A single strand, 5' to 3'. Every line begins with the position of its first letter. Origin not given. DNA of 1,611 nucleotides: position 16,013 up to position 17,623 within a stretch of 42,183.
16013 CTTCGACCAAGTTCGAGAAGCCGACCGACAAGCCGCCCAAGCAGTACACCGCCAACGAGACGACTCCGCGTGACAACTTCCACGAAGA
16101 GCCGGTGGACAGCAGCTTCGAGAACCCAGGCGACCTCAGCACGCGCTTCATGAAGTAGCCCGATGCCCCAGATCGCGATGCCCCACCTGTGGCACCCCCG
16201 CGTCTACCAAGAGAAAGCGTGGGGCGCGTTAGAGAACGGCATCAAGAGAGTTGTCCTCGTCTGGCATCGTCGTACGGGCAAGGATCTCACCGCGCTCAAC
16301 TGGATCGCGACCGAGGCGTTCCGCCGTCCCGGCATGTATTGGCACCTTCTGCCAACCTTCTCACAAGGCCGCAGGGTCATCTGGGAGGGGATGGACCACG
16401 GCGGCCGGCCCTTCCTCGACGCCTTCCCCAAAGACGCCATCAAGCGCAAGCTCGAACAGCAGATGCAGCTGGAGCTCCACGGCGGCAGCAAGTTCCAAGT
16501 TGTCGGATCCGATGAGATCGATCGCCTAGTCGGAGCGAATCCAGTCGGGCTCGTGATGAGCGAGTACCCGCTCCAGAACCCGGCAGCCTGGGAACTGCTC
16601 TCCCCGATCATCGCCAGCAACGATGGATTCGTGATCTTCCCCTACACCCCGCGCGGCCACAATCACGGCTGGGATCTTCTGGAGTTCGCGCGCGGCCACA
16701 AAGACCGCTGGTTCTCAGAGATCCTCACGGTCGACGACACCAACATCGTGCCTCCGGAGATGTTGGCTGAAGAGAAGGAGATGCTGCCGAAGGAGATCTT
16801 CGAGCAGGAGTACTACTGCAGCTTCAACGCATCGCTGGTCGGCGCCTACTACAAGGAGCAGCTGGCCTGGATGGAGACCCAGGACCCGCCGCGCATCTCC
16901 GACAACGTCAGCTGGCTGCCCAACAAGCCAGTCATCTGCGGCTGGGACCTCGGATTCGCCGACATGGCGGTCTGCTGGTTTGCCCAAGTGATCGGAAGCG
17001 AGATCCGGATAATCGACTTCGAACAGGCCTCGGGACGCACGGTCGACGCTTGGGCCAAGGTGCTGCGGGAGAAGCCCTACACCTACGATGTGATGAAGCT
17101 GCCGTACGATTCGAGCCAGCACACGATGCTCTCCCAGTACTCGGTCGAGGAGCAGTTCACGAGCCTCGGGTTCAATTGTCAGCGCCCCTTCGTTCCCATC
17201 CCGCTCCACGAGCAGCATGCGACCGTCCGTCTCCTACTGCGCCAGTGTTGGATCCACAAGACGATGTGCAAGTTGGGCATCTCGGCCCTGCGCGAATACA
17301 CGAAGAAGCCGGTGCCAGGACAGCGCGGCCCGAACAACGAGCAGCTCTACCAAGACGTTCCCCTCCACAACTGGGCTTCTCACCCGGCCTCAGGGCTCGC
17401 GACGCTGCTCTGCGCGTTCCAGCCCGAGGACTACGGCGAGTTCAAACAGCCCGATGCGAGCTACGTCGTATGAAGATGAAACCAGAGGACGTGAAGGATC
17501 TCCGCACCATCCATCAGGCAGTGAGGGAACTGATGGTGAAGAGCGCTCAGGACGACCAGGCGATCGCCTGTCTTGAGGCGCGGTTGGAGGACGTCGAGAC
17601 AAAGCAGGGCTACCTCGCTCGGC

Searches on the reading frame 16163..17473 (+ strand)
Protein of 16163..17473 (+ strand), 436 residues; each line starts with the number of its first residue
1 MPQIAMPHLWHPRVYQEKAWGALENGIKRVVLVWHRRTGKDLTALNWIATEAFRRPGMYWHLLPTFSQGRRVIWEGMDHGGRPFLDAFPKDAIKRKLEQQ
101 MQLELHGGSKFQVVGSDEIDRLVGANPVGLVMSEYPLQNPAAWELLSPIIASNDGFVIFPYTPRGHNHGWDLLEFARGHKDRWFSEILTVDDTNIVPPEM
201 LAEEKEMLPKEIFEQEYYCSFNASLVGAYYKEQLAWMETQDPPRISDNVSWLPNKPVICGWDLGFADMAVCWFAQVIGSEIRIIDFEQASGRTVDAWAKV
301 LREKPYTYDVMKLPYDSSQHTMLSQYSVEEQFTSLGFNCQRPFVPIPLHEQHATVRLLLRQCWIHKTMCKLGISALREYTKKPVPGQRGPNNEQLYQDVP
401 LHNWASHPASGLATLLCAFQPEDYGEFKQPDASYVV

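Call 27: search_protein_families(library=pfam, proteins=[window:16163-17473:+], max_evalue=0.01)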
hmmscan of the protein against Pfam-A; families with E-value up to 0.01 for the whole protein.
window:16163-17473:+ (436 aa): 0 families

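Call 108: search_protein_families(library=phrogs, proteins=[window:16163-17473:+], max_evalue=0.001)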
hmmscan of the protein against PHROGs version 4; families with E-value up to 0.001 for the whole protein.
window:16163-17473:+ (436 aa): 3 families
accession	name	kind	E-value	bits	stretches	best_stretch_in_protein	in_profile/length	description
phrog_2472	-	unknown function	6.7e-17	62.8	1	220-414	110-303/324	-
phrog_2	-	head and packaging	1.1e-16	61.8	1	8-318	262-535/807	terminase large subunit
phrog_7579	-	head and packaging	0.00099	19.4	0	32-225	22-217/239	terminase large subunit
